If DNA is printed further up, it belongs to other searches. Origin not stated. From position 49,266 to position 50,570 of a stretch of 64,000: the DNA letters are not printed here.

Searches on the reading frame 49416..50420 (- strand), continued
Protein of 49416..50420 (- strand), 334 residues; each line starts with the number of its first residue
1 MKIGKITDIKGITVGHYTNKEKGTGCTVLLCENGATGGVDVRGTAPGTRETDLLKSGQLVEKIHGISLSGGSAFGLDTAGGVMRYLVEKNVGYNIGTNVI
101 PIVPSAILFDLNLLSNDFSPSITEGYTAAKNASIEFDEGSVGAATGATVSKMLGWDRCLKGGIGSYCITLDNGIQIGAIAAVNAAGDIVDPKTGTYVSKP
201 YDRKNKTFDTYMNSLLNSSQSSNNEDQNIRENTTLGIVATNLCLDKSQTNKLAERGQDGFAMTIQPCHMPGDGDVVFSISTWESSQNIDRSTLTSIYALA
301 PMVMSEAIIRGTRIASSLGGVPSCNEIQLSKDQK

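Call 62: search_solved_structures(query=window:49416-50420:-, max_evalue=0.00001)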
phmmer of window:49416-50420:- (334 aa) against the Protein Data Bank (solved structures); distinct sequences matched with E-value up to 0.00001: 17.
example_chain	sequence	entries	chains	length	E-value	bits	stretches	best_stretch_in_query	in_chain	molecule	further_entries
9cxr_AA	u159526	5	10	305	5e-51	176.8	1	6-287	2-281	Poly(hexamethylene adipamide) hydrolase | Poly (Hexamethylene adipamide) hydrolase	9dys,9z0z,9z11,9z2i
3tm1_A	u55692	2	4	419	1.8e-45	158.5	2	6-196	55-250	cysteine transferase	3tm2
4ihe_A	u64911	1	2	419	7.2e-45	156.5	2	6-196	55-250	ThnT protein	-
3s3u_A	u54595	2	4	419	1.1e-44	156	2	6-196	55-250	cysteine transferase | ThnT protein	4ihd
9yys_A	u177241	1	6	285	2.5e-39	138.3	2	9-191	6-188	L-aminopeptidase/D-esterase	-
5xyp_A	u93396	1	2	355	1.6e-22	83.1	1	8-284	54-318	Endo-type 6-aminohexanoate oligomer hydrolase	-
5xyt_A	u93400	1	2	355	3.4e-22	82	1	8-284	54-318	Endo-type 6-aminohexanoate oligomer hydrolase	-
5y0l_A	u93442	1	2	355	3.5e-22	82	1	8-284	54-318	Endo-type 6-aminohexanoate oligomer hydrolase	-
5xyq_A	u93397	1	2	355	4.3e-22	81.7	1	8-284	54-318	Endo-type 6-aminohexanoate oligomer hydrolase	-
5y0m_A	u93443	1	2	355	4.4e-22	81.7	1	8-284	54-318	Endo-type 6-aminohexanoate oligomer hydrolase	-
5xyg_A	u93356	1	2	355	1.5e-21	79.9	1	8-284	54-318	Endotype 6-aminohexanoat-oligomer hydrolase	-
3axg_A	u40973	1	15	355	1.6e-21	79.9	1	8-284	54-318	Endotype 6-aminohexanoat-oligomer hydrolase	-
5xyo_A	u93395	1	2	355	1.6e-21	79.8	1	8-284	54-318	Endo-type 6-aminohexanoate oligomer hydrolase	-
5xys_A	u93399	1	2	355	2e-21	79.5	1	8-284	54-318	Endo-type 6-aminohexanoate oligomer hydrolase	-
7yu1_A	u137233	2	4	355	2.2e-21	79.4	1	8-284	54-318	6-aminohexanoate-oligomer endohydrolase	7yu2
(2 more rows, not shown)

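Call 63: list_cluster_members(proteins=[P0002, P0003, P0004])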
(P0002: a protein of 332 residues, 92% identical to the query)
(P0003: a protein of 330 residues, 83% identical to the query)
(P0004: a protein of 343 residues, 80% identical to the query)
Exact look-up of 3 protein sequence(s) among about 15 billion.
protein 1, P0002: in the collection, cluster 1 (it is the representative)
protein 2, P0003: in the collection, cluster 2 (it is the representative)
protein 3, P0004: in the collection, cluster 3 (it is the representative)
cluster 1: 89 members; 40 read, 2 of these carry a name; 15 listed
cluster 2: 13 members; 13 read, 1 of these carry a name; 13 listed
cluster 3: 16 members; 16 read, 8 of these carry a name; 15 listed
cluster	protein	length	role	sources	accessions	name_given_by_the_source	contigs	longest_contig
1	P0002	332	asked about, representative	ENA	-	-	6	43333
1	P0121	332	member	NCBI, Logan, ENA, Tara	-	strand:+ start:1686 stop:2684 length:999 start_codon:yes stop_codon:yes gene_type:complete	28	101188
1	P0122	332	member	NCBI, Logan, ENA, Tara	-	strand:- start:2676 stop:3674 length:999 start_codon:yes stop_codon:yes gene_type:complete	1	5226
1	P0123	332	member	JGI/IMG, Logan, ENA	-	-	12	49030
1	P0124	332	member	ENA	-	-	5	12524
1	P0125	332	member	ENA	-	-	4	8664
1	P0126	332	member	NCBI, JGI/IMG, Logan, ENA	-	-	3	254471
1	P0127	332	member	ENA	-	-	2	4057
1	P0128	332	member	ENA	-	-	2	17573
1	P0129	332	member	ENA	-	-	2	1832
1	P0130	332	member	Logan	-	-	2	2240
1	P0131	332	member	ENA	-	-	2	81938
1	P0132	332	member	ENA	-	-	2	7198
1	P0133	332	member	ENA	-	-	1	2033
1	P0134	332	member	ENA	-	-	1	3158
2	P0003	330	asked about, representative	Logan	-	-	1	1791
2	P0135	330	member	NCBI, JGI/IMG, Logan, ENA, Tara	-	strand:- start:6556 stop:7548 length:993 start_codon:yes stop_codon:yes gene_type:complete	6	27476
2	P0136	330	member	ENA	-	-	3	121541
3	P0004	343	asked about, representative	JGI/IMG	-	L-aminopeptidase/D-esterase-like protein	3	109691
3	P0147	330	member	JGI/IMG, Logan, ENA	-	L-aminopeptidase/D-esterase-like protein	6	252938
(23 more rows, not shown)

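Call 64: find_encoding_contigs(protein=P0121, flank=700, max_places=10)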
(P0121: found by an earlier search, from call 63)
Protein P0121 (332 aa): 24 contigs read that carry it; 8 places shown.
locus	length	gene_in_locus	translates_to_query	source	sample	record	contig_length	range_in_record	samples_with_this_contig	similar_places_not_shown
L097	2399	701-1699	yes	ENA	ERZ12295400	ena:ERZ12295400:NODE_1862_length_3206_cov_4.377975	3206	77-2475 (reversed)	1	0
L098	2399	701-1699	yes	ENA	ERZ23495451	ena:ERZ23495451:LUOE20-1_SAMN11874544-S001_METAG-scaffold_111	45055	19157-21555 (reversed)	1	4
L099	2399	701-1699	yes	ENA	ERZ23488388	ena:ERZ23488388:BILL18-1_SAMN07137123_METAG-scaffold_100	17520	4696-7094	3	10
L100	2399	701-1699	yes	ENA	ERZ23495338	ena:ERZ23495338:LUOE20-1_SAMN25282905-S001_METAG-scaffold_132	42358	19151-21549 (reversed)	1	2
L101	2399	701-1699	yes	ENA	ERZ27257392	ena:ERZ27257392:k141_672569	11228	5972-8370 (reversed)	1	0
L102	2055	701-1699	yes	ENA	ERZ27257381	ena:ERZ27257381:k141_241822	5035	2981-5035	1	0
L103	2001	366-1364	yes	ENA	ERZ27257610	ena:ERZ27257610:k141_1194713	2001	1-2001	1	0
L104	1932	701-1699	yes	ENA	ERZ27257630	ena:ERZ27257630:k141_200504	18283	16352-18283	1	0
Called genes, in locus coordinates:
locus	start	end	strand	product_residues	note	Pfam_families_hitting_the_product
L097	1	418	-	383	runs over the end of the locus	?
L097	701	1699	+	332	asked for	PF03576:Peptidase_S58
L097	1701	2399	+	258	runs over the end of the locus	?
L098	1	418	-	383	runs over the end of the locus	PF00478:IMPDH, PF03060:NMO (weak), PF01070:FMN_dh, PF01645:Glu_synthase (weak)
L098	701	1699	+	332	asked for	PF03576:Peptidase_S58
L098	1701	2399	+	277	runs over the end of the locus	PF02548:Pantoate_transf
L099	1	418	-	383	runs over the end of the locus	PF00478:IMPDH, PF03060:NMO (weak), PF01070:FMN_dh, PF01645:Glu_synthase (weak)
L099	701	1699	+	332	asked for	PF03576:Peptidase_S58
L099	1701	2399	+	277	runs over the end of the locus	PF02548:Pantoate_transf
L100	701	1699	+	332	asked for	PF03576:Peptidase_S58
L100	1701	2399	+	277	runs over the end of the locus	PF02548:Pantoate_transf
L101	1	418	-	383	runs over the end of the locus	PF00478:IMPDH, PF03060:NMO (weak), PF01070:FMN_dh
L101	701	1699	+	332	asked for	PF03576:Peptidase_S58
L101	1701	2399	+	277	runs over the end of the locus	PF02548:Pantoate_transf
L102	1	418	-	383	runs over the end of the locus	PF00478:IMPDH, PF03060:NMO (weak), PF01070:FMN_dh, PF01645:Glu_synthase (weak)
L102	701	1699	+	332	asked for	PF03576:Peptidase_S58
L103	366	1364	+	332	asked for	PF03576:Peptidase_S58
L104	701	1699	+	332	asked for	PF03576:Peptidase_S58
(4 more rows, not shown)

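Call 65: find_encoding_contigs(protein=P0135, flank=700, max_places=10)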
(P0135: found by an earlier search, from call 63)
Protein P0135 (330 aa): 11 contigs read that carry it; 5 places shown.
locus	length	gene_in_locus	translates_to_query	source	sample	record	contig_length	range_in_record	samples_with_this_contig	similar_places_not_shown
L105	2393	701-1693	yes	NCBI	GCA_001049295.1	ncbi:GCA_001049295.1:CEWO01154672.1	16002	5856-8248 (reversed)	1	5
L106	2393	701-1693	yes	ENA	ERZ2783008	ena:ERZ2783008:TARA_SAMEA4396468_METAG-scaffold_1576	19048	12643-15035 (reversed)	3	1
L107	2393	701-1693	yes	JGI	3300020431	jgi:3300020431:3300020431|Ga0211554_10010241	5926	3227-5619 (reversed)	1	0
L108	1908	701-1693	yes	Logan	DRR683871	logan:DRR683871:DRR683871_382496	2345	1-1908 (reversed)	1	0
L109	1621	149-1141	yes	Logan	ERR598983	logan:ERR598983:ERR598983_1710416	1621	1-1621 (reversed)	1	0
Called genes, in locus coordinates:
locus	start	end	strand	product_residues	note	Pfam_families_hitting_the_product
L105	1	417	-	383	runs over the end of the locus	PF00478:IMPDH, PF03060:NMO (weak), PF01070:FMN_dh, PF01645:Glu_synthase (weak)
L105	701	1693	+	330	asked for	PF03576:Peptidase_S58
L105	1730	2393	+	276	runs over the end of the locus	PF02569:Pantoate_ligase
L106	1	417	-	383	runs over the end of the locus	PF00478:IMPDH, PF03060:NMO (weak), PF01070:FMN_dh, PF01645:Glu_synthase (weak)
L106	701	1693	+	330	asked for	PF03576:Peptidase_S58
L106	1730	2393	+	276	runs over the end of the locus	PF02569:Pantoate_ligase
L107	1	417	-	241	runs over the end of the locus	?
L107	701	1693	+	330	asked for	PF03576:Peptidase_S58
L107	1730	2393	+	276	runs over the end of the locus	PF02569:Pantoate_ligase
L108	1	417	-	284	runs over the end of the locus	?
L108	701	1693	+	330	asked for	PF03576:Peptidase_S58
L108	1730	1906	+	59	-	?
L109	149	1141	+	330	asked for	PF03576:Peptidase_S58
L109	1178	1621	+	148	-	?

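Call 66: find_encoding_contigs(protein=P0147, flank=700, max_places=10)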
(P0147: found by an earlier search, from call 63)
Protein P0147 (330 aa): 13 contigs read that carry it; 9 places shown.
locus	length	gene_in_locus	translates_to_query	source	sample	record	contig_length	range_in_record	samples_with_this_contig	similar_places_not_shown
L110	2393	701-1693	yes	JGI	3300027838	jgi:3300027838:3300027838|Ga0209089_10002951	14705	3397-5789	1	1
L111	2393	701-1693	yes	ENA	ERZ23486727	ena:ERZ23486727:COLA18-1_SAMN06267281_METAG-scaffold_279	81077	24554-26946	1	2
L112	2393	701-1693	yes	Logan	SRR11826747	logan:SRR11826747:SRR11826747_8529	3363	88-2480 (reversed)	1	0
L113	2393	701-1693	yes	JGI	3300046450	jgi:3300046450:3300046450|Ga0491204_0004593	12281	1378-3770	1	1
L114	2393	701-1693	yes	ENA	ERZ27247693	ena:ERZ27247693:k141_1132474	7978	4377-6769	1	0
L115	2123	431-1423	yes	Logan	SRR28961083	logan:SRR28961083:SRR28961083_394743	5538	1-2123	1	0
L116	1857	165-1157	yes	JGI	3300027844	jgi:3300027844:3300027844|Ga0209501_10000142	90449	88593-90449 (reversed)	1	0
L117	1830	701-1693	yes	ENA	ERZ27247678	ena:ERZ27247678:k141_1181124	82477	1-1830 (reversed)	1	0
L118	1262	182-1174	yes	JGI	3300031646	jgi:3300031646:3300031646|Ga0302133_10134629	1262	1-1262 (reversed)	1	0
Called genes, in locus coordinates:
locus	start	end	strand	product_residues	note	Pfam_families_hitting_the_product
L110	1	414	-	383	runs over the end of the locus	PF00478:IMPDH, PF03060:NMO (weak), PF01070:FMN_dh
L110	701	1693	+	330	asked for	PF03576:Peptidase_S58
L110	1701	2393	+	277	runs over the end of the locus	PF02548:Pantoate_transf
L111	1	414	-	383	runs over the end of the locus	PF00478:IMPDH, PF03060:NMO (weak), PF01070:FMN_dh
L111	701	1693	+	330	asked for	PF03576:Peptidase_S58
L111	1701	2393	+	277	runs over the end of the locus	PF02548:Pantoate_transf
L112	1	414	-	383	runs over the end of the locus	PF00478:IMPDH, PF03060:NMO (weak), PF01070:FMN_dh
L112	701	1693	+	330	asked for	PF03576:Peptidase_S58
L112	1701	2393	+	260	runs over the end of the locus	?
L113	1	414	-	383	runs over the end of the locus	PF00478:IMPDH, PF03060:NMO (weak), PF01070:FMN_dh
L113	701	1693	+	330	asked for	PF03576:Peptidase_S58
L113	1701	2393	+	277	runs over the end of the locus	PF02548:Pantoate_transf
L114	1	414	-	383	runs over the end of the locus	PF00478:IMPDH, PF03060:NMO (weak), PF01070:FMN_dh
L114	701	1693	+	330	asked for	PF03576:Peptidase_S58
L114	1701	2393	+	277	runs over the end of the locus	PF02548:Pantoate_transf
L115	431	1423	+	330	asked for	PF03576:Peptidase_S58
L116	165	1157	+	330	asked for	PF03576:Peptidase_S58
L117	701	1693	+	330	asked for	PF03576:Peptidase_S58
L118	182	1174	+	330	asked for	PF03576:Peptidase_S58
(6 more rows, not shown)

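Call 67: find_encoding_contigs(protein=P0123, flank=700, max_places=10)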
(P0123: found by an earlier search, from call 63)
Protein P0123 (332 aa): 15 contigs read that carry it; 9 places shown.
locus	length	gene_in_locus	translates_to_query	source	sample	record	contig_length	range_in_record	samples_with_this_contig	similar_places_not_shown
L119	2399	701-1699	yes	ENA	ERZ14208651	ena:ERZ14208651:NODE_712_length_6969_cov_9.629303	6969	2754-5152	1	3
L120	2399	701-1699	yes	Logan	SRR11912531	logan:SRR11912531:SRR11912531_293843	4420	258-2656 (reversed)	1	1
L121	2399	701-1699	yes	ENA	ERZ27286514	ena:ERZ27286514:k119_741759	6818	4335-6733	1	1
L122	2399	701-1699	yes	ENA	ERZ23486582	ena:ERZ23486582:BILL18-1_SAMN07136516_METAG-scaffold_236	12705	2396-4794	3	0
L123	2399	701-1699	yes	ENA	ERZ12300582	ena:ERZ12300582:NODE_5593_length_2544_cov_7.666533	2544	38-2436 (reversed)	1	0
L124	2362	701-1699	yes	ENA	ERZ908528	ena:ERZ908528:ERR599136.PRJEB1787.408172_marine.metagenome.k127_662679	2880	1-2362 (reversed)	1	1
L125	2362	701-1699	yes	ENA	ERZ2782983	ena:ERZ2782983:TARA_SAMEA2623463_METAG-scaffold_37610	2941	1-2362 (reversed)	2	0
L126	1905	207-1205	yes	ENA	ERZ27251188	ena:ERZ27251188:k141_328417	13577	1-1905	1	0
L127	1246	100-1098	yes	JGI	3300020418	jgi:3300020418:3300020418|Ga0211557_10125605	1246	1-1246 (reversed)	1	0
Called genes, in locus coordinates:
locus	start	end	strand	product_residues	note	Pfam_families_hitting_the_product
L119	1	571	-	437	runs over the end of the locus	PF00478:IMPDH, PF03060:NMO (weak), PF01070:FMN_dh, PF01645:Glu_synthase (weak)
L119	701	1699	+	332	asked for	PF03576:Peptidase_S58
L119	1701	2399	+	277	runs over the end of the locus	PF02548:Pantoate_transf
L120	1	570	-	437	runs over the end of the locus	PF00478:IMPDH, PF03060:NMO (weak), PF01070:FMN_dh, PF01645:Glu_synthase (weak)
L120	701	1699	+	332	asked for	PF03576:Peptidase_S58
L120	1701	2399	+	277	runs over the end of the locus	PF02548:Pantoate_transf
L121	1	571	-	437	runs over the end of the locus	PF00478:IMPDH, PF03060:NMO (weak), PF01070:FMN_dh, PF01645:Glu_synthase (weak)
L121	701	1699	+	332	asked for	PF03576:Peptidase_S58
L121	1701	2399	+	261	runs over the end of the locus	?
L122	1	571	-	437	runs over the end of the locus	PF00478:IMPDH, PF03060:NMO (weak), PF01070:FMN_dh, PF01645:Glu_synthase (weak)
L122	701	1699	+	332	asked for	PF03576:Peptidase_S58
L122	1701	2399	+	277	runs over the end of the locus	PF02548:Pantoate_transf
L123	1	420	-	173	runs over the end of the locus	PF00478:IMPDH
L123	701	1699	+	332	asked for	PF03576:Peptidase_S58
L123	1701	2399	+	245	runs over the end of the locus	?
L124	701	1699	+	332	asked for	PF03576:Peptidase_S58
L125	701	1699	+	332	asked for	PF03576:Peptidase_S58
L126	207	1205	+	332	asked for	PF03576:Peptidase_S58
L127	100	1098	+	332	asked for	PF03576:Peptidase_S58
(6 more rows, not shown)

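Call 68: find_encoding_contigs(protein=P0136, flank=700, max_places=10)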
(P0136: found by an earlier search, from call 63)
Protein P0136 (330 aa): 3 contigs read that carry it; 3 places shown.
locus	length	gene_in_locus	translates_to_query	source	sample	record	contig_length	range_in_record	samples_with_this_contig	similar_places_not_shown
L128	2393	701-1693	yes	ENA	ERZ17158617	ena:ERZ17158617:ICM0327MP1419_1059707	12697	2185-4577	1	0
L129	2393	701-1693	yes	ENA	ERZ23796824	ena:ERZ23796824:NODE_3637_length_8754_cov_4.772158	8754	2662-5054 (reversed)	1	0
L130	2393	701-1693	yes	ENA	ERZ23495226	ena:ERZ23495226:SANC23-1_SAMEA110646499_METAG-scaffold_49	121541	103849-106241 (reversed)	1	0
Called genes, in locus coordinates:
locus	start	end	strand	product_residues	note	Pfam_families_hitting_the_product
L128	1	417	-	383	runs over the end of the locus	PF00478:IMPDH, PF03060:NMO (weak), PF01070:FMN_dh, PF01645:Glu_synthase (weak)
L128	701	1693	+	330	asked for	PF03576:Peptidase_S58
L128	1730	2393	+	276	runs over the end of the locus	PF02569:Pantoate_ligase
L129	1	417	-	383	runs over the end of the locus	PF00478:IMPDH, PF03060:NMO (weak), PF01070:FMN_dh, PF01645:Glu_synthase (weak)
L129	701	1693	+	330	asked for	PF03576:Peptidase_S58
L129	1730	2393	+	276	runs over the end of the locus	PF02569:Pantoate_ligase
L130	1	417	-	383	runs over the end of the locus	PF00478:IMPDH, PF03060:NMO (weak), PF01070:FMN_dh, PF01645:Glu_synthase (weak)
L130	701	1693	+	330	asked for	PF03576:Peptidase_S58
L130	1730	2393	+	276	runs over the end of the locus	PF02569:Pantoate_ligase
